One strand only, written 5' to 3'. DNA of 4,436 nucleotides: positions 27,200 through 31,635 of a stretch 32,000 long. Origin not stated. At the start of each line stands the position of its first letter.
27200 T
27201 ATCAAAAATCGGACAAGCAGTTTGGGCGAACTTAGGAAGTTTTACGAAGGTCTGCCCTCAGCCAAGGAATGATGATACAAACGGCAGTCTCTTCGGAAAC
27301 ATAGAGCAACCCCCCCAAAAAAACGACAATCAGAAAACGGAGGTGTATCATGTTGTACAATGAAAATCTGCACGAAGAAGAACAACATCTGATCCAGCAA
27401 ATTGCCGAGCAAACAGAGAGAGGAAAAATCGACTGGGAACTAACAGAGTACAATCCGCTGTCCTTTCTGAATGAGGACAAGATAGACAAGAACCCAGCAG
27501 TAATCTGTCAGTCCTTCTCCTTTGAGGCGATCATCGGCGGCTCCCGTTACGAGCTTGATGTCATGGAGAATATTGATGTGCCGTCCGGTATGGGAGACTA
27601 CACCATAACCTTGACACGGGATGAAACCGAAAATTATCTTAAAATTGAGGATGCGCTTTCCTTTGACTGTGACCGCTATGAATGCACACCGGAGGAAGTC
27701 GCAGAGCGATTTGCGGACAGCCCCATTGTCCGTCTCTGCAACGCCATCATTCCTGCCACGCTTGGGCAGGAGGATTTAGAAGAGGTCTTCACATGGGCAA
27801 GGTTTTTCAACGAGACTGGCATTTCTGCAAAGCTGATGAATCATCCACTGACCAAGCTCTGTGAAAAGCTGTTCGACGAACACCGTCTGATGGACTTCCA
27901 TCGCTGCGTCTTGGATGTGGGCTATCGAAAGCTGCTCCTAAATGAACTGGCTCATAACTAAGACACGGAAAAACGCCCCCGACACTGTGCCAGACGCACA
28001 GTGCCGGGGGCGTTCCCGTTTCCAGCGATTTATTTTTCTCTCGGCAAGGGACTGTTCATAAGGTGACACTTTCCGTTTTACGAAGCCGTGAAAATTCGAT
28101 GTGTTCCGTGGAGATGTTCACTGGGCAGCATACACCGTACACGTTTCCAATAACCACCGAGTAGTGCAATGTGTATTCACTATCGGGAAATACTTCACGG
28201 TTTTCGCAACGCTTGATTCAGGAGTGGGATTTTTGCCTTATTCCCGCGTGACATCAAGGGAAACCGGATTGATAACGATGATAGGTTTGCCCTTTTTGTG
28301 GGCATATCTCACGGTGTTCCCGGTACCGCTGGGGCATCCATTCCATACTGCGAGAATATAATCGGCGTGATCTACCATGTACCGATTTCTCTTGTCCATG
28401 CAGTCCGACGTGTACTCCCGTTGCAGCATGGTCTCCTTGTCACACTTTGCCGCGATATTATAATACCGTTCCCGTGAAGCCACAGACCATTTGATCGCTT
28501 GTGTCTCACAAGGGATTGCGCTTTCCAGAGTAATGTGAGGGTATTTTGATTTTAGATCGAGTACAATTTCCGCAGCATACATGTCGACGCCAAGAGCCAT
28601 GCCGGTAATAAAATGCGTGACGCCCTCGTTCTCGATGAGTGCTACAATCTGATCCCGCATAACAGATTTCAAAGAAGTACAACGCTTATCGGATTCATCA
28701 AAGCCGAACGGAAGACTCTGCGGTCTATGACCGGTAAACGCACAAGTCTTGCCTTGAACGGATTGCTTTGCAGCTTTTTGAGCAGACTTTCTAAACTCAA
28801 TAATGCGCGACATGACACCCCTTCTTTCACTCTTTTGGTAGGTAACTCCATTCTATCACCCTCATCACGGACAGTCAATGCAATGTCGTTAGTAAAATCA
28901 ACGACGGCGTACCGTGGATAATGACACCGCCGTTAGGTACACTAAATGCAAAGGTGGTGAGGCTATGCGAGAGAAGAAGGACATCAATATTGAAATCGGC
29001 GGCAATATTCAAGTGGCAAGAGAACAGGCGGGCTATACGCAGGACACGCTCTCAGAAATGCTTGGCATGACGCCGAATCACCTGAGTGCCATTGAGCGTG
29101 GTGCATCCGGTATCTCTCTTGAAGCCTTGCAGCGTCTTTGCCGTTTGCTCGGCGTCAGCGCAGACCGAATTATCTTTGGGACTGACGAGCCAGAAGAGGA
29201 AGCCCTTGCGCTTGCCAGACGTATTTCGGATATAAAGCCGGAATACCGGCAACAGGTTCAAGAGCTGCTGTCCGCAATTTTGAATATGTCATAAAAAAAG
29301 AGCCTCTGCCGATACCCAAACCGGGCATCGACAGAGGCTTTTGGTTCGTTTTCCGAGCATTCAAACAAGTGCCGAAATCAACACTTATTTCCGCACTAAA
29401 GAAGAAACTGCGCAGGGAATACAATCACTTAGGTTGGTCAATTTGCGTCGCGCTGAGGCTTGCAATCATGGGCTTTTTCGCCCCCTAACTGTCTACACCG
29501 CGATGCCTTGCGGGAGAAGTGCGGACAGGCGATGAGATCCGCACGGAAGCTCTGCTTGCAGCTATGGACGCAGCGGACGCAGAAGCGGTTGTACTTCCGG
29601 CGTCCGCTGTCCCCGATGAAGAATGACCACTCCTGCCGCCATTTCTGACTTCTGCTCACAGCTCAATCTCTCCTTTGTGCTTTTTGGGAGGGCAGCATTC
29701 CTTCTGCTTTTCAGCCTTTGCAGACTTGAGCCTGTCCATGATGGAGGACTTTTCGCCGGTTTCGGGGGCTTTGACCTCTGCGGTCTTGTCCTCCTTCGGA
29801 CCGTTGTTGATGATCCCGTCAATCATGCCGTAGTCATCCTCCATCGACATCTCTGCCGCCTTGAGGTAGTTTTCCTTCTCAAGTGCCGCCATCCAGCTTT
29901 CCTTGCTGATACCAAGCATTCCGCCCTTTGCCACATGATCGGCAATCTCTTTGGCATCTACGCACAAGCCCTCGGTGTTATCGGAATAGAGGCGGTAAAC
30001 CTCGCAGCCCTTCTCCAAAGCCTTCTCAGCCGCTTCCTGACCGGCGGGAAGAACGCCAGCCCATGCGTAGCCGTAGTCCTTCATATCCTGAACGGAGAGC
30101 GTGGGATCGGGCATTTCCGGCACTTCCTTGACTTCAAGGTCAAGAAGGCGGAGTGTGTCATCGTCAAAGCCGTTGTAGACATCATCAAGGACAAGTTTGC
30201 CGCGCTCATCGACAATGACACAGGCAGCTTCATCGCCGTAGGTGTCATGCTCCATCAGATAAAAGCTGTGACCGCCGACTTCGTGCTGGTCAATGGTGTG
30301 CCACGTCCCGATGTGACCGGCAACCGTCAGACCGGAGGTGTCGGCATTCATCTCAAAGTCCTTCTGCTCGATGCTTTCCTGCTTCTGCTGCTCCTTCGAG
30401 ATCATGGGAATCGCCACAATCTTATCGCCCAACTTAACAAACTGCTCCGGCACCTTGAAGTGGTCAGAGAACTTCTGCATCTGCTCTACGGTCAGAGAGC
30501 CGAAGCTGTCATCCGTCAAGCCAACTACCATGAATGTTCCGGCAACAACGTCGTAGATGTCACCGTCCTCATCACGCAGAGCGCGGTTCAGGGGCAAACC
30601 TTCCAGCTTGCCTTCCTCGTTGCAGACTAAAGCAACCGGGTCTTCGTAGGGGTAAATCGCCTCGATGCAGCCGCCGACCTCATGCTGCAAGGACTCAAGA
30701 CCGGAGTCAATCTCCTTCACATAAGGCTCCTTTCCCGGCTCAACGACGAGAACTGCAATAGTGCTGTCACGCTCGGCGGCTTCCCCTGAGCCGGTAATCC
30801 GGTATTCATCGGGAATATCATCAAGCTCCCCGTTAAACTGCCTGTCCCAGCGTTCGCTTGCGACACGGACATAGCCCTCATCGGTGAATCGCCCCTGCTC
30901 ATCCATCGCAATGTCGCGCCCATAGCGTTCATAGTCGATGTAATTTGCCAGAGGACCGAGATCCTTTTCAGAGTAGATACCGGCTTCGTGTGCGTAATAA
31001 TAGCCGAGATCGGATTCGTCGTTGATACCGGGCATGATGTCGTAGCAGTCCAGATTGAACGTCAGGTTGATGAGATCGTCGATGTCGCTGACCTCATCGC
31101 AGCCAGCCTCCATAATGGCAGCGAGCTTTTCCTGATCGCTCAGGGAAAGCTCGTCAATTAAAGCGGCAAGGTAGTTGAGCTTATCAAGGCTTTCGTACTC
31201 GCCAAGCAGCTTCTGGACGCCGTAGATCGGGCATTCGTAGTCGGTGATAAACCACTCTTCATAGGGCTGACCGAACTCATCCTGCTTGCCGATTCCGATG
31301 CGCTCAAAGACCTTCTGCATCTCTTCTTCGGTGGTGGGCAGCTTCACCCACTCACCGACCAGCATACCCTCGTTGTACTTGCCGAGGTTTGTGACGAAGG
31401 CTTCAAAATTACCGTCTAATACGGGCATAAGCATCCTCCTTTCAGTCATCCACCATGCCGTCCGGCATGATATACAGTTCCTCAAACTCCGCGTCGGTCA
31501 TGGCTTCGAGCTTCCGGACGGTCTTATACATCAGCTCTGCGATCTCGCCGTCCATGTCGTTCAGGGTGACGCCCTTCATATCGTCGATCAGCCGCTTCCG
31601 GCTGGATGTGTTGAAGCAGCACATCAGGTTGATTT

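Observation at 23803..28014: hsdR-linked trio: NYN-domain protein, Fe-S DinG/XPD-like helicase and acidic 203-aa protein; candidate undescribed defence module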

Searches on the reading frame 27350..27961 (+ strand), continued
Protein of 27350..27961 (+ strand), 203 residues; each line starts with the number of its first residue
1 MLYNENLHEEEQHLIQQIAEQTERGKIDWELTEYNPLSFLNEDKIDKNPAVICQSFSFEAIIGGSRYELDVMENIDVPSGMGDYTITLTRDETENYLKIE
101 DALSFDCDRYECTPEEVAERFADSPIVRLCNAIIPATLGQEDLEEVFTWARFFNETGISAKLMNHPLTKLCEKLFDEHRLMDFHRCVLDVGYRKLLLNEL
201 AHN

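Call 70: search_solved_structures(query=A3, max_evalue=1)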
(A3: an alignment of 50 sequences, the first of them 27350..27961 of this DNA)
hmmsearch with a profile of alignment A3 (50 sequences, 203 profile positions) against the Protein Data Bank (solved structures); distinct sequences matched with E-value up to 1: 0.

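Call 79: search_protein_families(library=pfam, proteins=[window:27350-27961:+, P0336, P0343, P0318, P0303], max_evalue=1)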
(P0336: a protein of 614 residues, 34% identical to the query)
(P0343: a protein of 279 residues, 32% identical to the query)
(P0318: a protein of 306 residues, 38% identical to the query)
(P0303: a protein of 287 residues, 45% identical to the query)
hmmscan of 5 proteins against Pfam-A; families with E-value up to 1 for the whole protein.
window:27350-27961:+ (203 aa): 0 families

P0336 (614 aa): 1 family
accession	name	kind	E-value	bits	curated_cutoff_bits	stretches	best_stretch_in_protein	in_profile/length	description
PF12728.13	HTH_17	-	0.0016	19.1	27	1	259-296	3-39/51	Helix-turn-helix domain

P0343 (279 aa): 9 families
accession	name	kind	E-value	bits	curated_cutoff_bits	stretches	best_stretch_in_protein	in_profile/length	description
PF01381.28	HTH_3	-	2.4e-14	53.5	23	1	11-59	4-52/55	Helix-turn-helix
PF13560.12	HTH_31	-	1e-06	29.4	27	1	10-58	8-57/64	Helix-turn-helix domain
PF12844.13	HTH_19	-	1.6e-05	25.2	30.2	1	11-64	7-60/64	Helix-turn-helix domain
PF13443.12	HTH_26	-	0.002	18.8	22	1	7-60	1-55/63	Cro/C1-type HTH DNA-binding domain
PF13545.12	HTH_Crp_2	-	0.0091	16.4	27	1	17-35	23-41/70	Crp-like helix-turn-helix domain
PF15731.11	MqsA_antitoxin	-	0.021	15.4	30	1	7-47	73-113/131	Antitoxin component of bacterial toxin-antitoxin system, MqsA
PF13413.12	HTH_25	-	0.025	14.8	24.6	1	12-42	6-36/62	Helix-turn-helix domain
PF13744.12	HTH_37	-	0.13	12.5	27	1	3-40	18-55/80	Helix-turn-helix domain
PF04545.22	Sigma70_r4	-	0.15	12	24.1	1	11-38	15-42/50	Sigma-70, region 4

P0318 (306 aa): 1 family
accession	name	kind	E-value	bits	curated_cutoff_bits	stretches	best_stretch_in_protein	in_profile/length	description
PF15749.10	MRNIP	-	0.14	13.4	27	0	7-43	22-58/106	MRN-interacting protein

P0303 (287 aa): 0 families

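Call 81: find_encoding_contigs(protein=P0320, flank=8000, max_places=3)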
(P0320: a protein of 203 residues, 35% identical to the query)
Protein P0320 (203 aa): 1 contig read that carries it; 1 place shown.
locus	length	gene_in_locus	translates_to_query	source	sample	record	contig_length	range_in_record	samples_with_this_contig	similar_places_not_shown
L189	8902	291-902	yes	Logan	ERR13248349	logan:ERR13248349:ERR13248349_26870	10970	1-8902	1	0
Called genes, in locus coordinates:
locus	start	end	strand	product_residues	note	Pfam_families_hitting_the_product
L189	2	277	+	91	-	?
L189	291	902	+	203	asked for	-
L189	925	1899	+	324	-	PF13280:WYL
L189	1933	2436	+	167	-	-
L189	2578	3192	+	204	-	PF09339:HTH_IclR (weak), PF00717:Peptidase_S24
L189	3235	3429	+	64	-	-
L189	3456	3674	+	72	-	-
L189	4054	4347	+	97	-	PF13560:HTH_31 (weak), PF12844:HTH_19 (weak), PF01381:HTH_3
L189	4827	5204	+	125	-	PF02452:PemK_toxin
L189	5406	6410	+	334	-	-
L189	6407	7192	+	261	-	PF20188:DUF6551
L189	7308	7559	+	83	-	PF21757:DUF6870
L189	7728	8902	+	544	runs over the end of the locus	PF00239:Resolvase, PF07508:Recombinase, PF13408:Zn_ribbon_recom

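Call 82: find_encoding_contigs(protein=P0302, flank=8000, max_places=3)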
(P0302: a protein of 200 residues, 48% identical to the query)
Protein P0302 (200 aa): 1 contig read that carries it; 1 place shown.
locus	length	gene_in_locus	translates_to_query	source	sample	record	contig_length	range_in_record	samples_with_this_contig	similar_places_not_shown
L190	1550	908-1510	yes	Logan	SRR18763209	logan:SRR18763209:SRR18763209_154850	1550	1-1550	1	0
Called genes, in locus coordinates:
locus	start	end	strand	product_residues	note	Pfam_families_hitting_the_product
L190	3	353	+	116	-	?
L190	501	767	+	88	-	PF13443:HTH_26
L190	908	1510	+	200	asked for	-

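Call 84: find_related_loci(query=A2, collection=viral_contigs, flank=8000)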
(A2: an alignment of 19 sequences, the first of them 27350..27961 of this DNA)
Query A2 (203 aa) in viral_contigs; peptide patterns used: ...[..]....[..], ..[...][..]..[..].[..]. (x = any residue, [..] = any of these).
9 stretches matched a pattern; 5 encode a relative of the query (tblastn E <= 1e-3); 4 distinct loci.
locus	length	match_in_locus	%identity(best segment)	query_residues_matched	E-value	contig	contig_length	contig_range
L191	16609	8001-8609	99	1-203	1e-137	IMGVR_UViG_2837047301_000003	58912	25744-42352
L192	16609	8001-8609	97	1-203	4e-135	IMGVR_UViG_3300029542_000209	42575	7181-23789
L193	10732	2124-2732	97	1-203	4e-135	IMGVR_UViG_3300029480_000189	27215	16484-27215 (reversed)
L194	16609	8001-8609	98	1-203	3e-135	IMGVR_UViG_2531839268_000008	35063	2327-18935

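Call 103: find_encoding_contigs(protein=P0321, flank=8000, max_places=2)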
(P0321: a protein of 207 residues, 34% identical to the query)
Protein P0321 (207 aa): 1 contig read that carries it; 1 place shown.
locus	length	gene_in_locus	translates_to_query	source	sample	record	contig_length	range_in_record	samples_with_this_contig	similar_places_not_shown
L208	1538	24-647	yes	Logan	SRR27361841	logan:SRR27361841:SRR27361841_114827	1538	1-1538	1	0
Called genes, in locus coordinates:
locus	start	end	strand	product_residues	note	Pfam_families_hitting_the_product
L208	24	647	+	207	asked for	-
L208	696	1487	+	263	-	PF03372:Exo_endo_phos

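Call 104: find_encoding_contigs(protein=P0308, flank=8000, max_places=2)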
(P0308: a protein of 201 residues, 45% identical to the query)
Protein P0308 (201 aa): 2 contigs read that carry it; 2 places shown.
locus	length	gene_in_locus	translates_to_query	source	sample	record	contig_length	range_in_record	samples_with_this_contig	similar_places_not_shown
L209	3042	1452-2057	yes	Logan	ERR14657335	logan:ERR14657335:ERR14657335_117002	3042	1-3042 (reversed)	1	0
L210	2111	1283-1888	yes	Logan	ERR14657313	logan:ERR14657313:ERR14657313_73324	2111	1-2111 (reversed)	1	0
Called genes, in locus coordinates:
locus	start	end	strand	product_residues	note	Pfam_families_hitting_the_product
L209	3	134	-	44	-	?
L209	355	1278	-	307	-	PF02810:SEC-C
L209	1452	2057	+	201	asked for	-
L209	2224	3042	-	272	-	?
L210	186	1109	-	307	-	PF02810:SEC-C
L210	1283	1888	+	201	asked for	-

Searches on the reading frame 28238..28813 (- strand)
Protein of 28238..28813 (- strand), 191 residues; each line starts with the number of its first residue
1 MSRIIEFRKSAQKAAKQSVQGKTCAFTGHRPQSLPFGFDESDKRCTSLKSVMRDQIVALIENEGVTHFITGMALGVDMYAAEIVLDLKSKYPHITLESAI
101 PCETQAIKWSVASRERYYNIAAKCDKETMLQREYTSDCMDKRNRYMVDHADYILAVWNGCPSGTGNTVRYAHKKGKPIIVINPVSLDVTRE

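Call 3: search_protein_families(library=pfam, proteins=[window:28238-28813:-], max_evalue=0.01)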
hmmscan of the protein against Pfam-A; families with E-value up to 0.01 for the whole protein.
window:28238-28813:- (191 aa): 3 families
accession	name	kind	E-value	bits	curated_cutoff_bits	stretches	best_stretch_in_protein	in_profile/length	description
PF06908.16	YpsA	-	6.4e-29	101.5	27.7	1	24-163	1-140/168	YspA SLOG family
PF02481.21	DNA_processg_A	-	6.7e-06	25.9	29.6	1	49-182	59-188/212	DNA recombination-mediator protein A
PF18306.6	LDcluster4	-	0.0071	16.4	26.3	0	137-182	81-124/151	SLOG cluster4 family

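Call 4: search_protein_families(library=padloc, proteins=[window:28238-28813:-], max_evalue=0.01)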
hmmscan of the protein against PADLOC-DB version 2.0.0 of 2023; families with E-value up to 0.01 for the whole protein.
window:28238-28813:- (191 aa): 2 families
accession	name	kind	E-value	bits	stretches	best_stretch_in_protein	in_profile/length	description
PDLC03961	ShosA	-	7e-06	23.5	1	131-182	208-259/303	-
PDLC02997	ShosA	-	0.00049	17.4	1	68-178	163-270/327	-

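Call 6: search_protein_families(library=ncbifam, proteins=[window:28238-28813:-], max_evalue=0.01)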
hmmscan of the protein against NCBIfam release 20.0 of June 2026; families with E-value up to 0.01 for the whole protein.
window:28238-28813:- (191 aa): 2 families
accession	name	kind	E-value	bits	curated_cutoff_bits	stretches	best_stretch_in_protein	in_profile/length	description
NF010181.0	PRK13660.1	equivalog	1.6e-19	70.6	165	1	23-158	3-138/182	hypothetical protein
TIGR00732.1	dprA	equivalog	6.2e-05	22.3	191.15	1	45-182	55-188/220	DNA-processing protein DprA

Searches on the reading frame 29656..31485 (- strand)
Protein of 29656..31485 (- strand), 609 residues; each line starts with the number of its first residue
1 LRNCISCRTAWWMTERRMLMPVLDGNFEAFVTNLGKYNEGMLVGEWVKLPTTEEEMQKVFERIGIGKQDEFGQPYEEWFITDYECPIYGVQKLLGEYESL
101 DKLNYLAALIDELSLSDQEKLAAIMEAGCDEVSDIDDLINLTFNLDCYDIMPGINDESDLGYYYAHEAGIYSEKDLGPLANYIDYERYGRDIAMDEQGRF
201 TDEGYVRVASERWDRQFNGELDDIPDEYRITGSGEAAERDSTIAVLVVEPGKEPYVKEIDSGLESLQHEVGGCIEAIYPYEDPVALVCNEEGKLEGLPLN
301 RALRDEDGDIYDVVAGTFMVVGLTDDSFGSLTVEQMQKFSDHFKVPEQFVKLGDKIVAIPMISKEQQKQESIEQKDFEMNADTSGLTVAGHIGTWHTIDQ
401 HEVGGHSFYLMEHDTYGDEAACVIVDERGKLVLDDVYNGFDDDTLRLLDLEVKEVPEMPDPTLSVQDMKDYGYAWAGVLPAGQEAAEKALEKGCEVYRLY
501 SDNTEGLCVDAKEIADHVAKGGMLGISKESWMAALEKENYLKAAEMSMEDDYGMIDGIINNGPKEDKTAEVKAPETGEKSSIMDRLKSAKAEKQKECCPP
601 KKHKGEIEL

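Call 6: search_protein_families(library=ncbifam, proteins=[window:29656-31485:-], max_evalue=0.01)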
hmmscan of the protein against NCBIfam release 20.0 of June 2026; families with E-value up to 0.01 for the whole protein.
window:29656-31485:- (609 aa): 0 families

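Call 8: search_protein_families(library=pfam, proteins=[window:29656-31485:-], max_evalue=0.001)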
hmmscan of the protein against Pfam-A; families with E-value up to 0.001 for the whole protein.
window:29656-31485:- (609 aa): 4 families
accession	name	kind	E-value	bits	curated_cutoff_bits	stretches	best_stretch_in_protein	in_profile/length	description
PF07275.16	ArdA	-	6.3e-41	141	27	1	29-207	1-155/155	Antirestriction protein (ArdA)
PF12957.13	DUF3846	-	2.5e-37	127.6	27.5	1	244-344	2-103/103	Domain of unknown function (DUF3846)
PF18832.6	LPD18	-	8.2e-28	96.8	26.8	1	379-446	5-72/86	Large polyvalent protein-associated domain 18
PF14195.11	DUF4316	-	1.1e-19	70.4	25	1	537-587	1-43/43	Domain of unknown function (DUF4316)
